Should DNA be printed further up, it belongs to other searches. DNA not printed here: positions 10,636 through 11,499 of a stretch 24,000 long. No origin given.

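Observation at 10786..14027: Two full-length paralogs of an unrecognised protein family flank the XRE-ImmA-PIN operon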

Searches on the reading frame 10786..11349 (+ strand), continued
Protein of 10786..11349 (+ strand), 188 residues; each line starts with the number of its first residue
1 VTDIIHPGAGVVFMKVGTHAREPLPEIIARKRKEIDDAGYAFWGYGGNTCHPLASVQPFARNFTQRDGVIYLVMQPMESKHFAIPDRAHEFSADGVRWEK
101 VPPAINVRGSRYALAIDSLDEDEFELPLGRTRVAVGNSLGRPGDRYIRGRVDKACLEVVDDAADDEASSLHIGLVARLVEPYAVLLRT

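Call 63: get_annotated_region(hit=H3, flank=7000)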
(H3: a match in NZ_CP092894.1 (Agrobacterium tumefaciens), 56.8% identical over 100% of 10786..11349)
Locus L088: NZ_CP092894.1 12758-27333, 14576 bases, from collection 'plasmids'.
description: Agrobacterium tumefaciens strain LN-1 plasmid pLN1-233332, complete sequence
organism: Agrobacterium tumefaciens (NCBI taxid 358)
taxonomy: Bacteria; Pseudomonadota; Alphaproteobacteria; Hyphomicrobiales; Rhizobiaceae; Agrobacterium; Agrobacterium tumefaciens
host: -; source: soil,soil; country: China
typing (MOB-suite, as given by PLSDB): conjugative; relaxase MOBQ; mating-pair formation MPF_T
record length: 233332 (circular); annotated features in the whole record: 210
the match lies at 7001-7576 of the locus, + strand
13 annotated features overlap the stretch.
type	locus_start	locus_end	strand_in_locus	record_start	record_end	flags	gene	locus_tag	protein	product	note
CDS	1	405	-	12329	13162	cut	-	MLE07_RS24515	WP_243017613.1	hypothetical protein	-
CDS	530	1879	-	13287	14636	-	-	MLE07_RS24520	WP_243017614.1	hypothetical protein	-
CDS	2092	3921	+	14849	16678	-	-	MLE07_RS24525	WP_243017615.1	AAA family ATPase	-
CDS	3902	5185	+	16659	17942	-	-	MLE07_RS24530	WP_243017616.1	ATP-dependent helicase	-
CDS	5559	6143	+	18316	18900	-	-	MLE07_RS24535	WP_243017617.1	ATP-binding protein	-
CDS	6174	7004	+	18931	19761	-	-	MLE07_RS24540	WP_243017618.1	bis-aminopropyl spermidine synthase family protein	-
CDS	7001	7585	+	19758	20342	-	-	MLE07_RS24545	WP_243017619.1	hypothetical protein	-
CDS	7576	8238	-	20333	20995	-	-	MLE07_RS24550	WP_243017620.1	hypothetical protein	-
CDS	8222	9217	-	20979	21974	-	-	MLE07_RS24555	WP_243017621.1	ImmA/IrrE family metallo-endopeptidase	-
CDS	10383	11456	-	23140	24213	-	-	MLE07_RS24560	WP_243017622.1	RHE_PE00001 family protein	-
CDS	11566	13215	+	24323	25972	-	-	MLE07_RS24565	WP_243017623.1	Mu transposase C-terminal domain-containing protein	-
CDS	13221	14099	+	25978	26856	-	-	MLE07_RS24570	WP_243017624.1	TniB family NTP-binding protein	-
CDS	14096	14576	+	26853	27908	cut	-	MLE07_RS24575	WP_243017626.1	TniQ family protein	-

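Call 64: get_annotated_region(hit=H5, flank=7000)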
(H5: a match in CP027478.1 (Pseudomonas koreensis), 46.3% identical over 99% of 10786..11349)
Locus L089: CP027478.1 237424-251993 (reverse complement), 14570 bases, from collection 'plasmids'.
description: Pseudomonas koreensis strain P19E3 plasmid p1, complete sequence
organism: Pseudomonas koreensis (NCBI taxid 198620)
taxonomy: Bacteria; Pseudomonadota; Gammaproteobacteria; Pseudomonadales; Pseudomonadaceae; Pseudomonas; Pseudomonas koreensis
host: -; source: Cultured bacterium isolated from environment,Origanum marjorana; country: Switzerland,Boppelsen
typing (MOB-suite, as given by PLSDB): non-mobilizable; replicon rep_cluster_1115; mating-pair formation MPF_I
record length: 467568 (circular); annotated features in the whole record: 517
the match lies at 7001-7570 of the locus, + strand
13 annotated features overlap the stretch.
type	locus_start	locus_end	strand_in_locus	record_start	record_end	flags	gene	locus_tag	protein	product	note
CDS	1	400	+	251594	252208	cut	-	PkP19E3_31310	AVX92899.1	hypothetical protein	-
CDS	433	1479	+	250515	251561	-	-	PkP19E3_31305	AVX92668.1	DUF2236 domain-containing protein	-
CDS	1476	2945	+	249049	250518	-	-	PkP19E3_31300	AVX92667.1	aldehyde dehydrogenase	-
CDS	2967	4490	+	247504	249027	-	-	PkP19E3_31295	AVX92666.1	aldehyde dehydrogenase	-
CDS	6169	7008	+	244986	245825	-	-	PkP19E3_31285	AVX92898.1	putative methyltransferase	-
CDS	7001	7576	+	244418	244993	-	-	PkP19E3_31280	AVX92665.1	hypothetical protein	-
CDS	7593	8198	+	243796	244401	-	-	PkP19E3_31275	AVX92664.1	hypothetical protein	-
CDS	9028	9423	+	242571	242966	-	-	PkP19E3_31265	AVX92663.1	DNA-binding protein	-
CDS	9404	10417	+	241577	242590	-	-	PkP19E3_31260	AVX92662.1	hypothetical protein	-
CDS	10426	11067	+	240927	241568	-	-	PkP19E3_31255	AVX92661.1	hypothetical protein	-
CDS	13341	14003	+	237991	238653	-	-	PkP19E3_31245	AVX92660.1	hypothetical protein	-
CDS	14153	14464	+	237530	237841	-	-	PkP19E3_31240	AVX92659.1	hypothetical protein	-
CDS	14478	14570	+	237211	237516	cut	-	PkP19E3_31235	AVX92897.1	hypothetical protein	-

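Call 70: search_protein_families(library=pfam, alignment_id=A3, max_evalue=1)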
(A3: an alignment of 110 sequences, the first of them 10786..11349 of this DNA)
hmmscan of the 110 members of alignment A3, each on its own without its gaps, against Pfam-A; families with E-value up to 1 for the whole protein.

A. member 1, window:10786-11349:+ (188 aa): 0 families

B. families by the number of members that match (of 110 scanned): 36 families (the first 25 are shown)
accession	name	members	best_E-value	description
PF13081.11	DUF3941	1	0.0052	Domain of unknown function (DUF3941)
PF00437.27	T2SSE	1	0.0056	Type II/IV secretion system protein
PF13401.12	AAA_22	1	0.015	AAA domain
PF18209.6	ESF1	1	0.017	Embryo surrounding factor 1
PF06418.20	CTP_synth_N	1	0.032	CTP synthase N-terminus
PF20315.3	DUF6611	1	0.043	Family of unknown function (DUF6611)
PF16242.11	Pyrid_ox_like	1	0.045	Pyridoxamine 5'-phosphate oxidase like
PF18561.7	Regnase_1_C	1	0.051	Endoribonuclease Regnase 1/ ZC3H12 C-terminal domain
PF13555.12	AAA_29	1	0.06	P-loop containing region of AAA domain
PF15101.11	TERB2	1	0.064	Telomere-associated protein TERB2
PF21839.2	DUF6898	1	0.076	Domain of unknown function (DUF6898)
PF22427.2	SMMA_C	1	0.083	Maltogenic amylase, C-terminal domain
PF01696.23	Adeno_E1B_55K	1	0.094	Adenovirus EB1 55K protein / large t-antigen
PF16784.11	HNHc_6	1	0.1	Putative HNHc nuclease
PF04013.17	Methyltrn_RNA_2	1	0.1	Putative SAM-dependent RNA methyltransferase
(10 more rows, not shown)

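Call 80: find_encoding_contigs(protein=P0264, flank=6000, max_places=2)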
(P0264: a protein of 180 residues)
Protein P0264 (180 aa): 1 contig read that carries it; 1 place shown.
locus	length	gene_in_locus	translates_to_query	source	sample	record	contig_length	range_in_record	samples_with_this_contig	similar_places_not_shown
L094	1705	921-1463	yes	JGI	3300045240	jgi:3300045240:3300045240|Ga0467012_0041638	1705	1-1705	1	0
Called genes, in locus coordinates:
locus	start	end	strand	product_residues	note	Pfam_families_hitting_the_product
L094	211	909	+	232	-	PF01861:BpsA_C (weak)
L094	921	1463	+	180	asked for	-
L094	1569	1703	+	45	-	?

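Call 81: find_encoding_contigs(protein=P0300, flank=6000, max_places=2)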
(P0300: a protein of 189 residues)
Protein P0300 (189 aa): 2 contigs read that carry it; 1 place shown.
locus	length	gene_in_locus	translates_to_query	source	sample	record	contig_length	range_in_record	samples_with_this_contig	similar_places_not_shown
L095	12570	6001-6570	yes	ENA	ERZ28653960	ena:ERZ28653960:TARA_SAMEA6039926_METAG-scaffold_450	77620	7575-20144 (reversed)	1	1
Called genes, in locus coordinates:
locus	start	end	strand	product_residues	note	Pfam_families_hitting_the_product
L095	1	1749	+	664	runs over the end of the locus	PF00145:DNA_methylase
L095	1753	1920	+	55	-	-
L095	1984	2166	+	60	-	-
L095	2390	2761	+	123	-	-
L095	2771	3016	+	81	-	-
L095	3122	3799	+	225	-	PF13563:2_5_RNA_ligase2, PF02834:LigT_PEase (weak)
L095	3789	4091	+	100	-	-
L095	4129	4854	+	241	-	-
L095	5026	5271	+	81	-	-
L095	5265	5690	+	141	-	-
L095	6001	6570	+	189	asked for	-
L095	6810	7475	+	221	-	PF00188:CAP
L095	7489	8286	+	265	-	-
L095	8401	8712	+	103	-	-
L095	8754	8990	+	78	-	-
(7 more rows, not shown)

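Call 82: find_encoding_contigs(protein=P0340, flank=6000, max_places=2)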
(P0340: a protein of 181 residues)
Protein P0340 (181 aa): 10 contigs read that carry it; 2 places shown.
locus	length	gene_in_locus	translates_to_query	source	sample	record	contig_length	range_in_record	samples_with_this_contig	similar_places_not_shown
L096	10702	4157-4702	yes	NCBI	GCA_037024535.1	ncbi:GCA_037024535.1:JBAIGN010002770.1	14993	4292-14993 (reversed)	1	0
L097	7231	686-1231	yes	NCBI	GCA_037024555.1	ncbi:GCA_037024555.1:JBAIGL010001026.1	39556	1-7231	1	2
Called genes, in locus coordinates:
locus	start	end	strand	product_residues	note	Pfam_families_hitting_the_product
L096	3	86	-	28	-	?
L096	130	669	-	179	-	PF04586:Peptidase_S78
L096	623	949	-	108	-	PF04860:Phage_portal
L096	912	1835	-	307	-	PF04860:Phage_portal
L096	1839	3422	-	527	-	PF03354:TerL_ATPase, PF20441:TerL_nuclease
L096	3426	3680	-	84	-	-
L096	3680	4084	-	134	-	PF05119:Terminase_4 (faint)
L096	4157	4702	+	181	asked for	-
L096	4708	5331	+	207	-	-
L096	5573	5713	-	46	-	-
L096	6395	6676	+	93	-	-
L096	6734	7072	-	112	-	-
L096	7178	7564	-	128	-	-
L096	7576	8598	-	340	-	-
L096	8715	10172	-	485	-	PF00589:Phage_integrase (weak)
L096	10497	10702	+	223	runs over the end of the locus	PF00702:Hydrolase, PF12710:HAD, PF13419:HAD_2, PF13242:Hydrolase_like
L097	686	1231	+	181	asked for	-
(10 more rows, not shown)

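Call 83: find_encoding_contigs(protein=P0389, flank=6000, max_places=2)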
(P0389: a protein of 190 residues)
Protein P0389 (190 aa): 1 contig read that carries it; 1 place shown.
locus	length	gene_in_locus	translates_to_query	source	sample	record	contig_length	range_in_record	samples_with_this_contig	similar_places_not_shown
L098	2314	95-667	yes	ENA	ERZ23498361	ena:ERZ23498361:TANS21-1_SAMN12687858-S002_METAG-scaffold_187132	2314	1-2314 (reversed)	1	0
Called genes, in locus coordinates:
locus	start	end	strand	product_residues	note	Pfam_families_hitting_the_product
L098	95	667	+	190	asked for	-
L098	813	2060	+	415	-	PF00155:Aminotran_1_2, PF01212:Beta_elim_lyase (weak)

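Call 91: search_protein_families(library=pfam, proteins=[L096:4708-5328:+, L089:7593-8195:+, L085:2383-3138:+, L086:6563-7216:-, L086:8580-8966:-], max_evalue=0.01)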
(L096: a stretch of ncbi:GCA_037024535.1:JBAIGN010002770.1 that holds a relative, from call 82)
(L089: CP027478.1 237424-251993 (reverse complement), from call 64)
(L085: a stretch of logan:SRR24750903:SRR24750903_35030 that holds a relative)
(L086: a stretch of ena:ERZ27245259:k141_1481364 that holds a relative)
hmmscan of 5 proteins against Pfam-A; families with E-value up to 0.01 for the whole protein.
L096:4708-5328:+ (207 aa): 0 families

L089:7593-8195:+ (201 aa): 7 families
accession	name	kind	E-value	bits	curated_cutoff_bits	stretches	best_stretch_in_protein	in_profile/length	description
PF13207.12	AAA_17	-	5.5e-12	46.6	27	1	8-144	1-128/136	AAA domain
PF13238.12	AAA_18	-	3.3e-08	34.5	29.4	1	5-141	1-113/128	AAA domain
PF13521.12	AAA_28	-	2.4e-07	31.6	27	1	5-100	2-87/164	AAA domain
PF08433.16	KTI12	-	0.0006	19.8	22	1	5-51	4-47/271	Chromatin associated protein KTI12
PF13191.12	AAA_16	-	0.0013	19.7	32.6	1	3-93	25-139/167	AAA ATPase domain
PF13401.12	AAA_22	-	0.0035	18.1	27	1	3-80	6-79/130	AAA domain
PF18751.7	Ploopntkinase3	-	0.0093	16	27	0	3-41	4-43/187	P-loop Nucleotide Kinase3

L085:2383-3138:+ (252 aa): 0 families

L086:6563-7216:- (217 aa): 0 families

L086:8580-8966:- (128 aa): 2 families
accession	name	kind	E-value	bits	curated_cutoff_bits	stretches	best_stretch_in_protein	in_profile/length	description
PF03606.21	DcuC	-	0.0012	18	23.1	1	25-106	220-303/461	C4-dicarboxylate anaerobic carrier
PF20990.2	DUF2207_C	-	0.0066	16.6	33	1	31-126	121-213/247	Predicted membrane protein (DUF2207) C-terminal domain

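Call 93: find_encoding_contigs(protein=P0019, flank=10000, max_places=1)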
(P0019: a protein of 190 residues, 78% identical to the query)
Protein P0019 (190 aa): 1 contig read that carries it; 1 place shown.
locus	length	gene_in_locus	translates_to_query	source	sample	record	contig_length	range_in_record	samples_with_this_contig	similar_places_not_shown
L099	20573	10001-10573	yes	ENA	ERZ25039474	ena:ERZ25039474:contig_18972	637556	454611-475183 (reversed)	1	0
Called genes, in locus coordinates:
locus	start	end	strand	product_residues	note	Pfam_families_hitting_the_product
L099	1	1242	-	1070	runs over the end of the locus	PF02129:Peptidase_S15 (faint)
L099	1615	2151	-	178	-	PF00797:Acetyltransf_2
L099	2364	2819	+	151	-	-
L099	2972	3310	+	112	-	-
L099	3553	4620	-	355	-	-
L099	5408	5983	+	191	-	PF09225:Endonuc-PvuII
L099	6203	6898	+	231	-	-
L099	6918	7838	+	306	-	-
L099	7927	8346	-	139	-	PF01850:PIN, PF13470:PIN_3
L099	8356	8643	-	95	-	-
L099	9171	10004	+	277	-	PF01861:BpsA_C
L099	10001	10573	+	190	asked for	-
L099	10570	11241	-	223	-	-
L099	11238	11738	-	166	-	PF10463:Peptidase_U49 (weak)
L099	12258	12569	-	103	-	PF13412:HTH_24 (weak), PF13542:HTH_Tnp_ISL3 (faint), PF01047:MarR (faint), PF01381:HTH_3 (weak), PF12802:MarR_2 (weak)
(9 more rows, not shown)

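Call 94: find_encoding_contigs(protein=P0054, flank=10000, max_places=1)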
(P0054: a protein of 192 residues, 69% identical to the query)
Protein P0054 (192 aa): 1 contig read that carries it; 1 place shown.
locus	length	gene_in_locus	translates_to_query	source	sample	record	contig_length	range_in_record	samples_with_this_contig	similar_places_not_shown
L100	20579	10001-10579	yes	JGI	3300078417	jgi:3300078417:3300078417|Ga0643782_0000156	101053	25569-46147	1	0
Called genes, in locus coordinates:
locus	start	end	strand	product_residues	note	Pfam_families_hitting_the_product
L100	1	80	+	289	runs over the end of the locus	-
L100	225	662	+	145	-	-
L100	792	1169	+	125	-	-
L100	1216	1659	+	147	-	-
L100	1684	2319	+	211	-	PF00717:Peptidase_S24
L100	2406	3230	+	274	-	PF01209:Ubie_methyltran, PF08241:Methyltransf_11, PF08242:Methyltransf_12, PF13649:Methyltransf_25, PF13847:Methyltransf_31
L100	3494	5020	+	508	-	PF01966:HD (weak)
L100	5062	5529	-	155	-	-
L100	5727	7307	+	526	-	PF06414:Zeta_toxin, PF13207:AAA_17 (weak), PF13238:AAA_18 (weak), PF13671:AAA_33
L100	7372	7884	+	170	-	-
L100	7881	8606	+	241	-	-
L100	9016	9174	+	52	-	-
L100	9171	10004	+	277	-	PF01861:BpsA_C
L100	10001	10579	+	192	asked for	-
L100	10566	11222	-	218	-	-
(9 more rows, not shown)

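Call 95: find_encoding_contigs(protein=P0074, flank=10000, max_places=1)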
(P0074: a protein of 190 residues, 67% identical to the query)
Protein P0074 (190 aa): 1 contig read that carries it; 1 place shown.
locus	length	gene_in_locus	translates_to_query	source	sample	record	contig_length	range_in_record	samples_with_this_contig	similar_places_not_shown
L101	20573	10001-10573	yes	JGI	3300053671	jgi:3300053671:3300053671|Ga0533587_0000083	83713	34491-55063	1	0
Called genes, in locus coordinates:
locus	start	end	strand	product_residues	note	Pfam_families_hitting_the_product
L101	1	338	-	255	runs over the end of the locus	-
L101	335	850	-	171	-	PF04542:Sigma70_r2, PF08281:Sigma70_r4_2, PF04545:Sigma70_r4 (weak)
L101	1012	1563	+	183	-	PF04542:Sigma70_r2, PF08281:Sigma70_r4_2, PF04545:Sigma70_r4 (weak)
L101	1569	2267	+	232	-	-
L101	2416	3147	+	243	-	-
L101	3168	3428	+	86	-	-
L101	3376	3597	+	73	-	-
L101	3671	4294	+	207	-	-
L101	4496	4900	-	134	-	-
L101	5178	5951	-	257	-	-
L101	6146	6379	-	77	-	-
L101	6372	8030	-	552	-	PF21959:DUF6923 (faint)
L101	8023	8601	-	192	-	PF08281:Sigma70_r4_2, PF04545:Sigma70_r4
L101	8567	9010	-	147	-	-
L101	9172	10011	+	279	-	PF01861:BpsA_C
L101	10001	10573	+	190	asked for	-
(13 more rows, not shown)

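Call 103: search_protein_families(library=ncbifam, proteins=[L089:7593-8195:+, L088:5559-6140:+, L088:6174-7001:+, L088:7001-7582:+], max_evalue=0.05)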
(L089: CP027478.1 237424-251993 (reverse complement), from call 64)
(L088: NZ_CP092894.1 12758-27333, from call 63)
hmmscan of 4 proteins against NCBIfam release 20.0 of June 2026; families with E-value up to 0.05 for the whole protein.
L089:7593-8195:+ (201 aa): 4 families
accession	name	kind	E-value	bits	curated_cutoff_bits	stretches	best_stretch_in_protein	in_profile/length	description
NF003122.0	PRK04040.1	equivalog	1.8e-07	30.9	155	1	3-175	3-168/189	adenylate kinase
NF006746.0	PRK09270.1-5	subfamily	0.017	14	250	1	4-25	23-44/210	nucleoside/nucleotide kinase family protein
NF003012.0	PRK03839.1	equivalog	0.023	14.7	152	0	4-39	2-37/180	putative kinase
NF006743.0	PRK09270.1-2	equivalog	0.039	13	227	0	4-30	30-56/217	nucleoside/nucleotide kinase family protein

L088:5559-6140:+ (194 aa): 3 families
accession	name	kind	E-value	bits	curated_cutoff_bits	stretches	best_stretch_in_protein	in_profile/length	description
NF003122.0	PRK04040.1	equivalog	4.9e-12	45.8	155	1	4-183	3-177/189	adenylate kinase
TIGR00152.1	TIGR00152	equivalog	0.024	14.5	65.55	0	6-27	2-23/188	dephospho-CoA kinase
NF011766.0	PRK15220.1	equivalog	0.044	13.5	136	0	107-179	55-127/178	fimbrial protein YehD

L088:6174-7001:+ (276 aa): 0 families

L088:7001-7582:+ (194 aa): 0 families
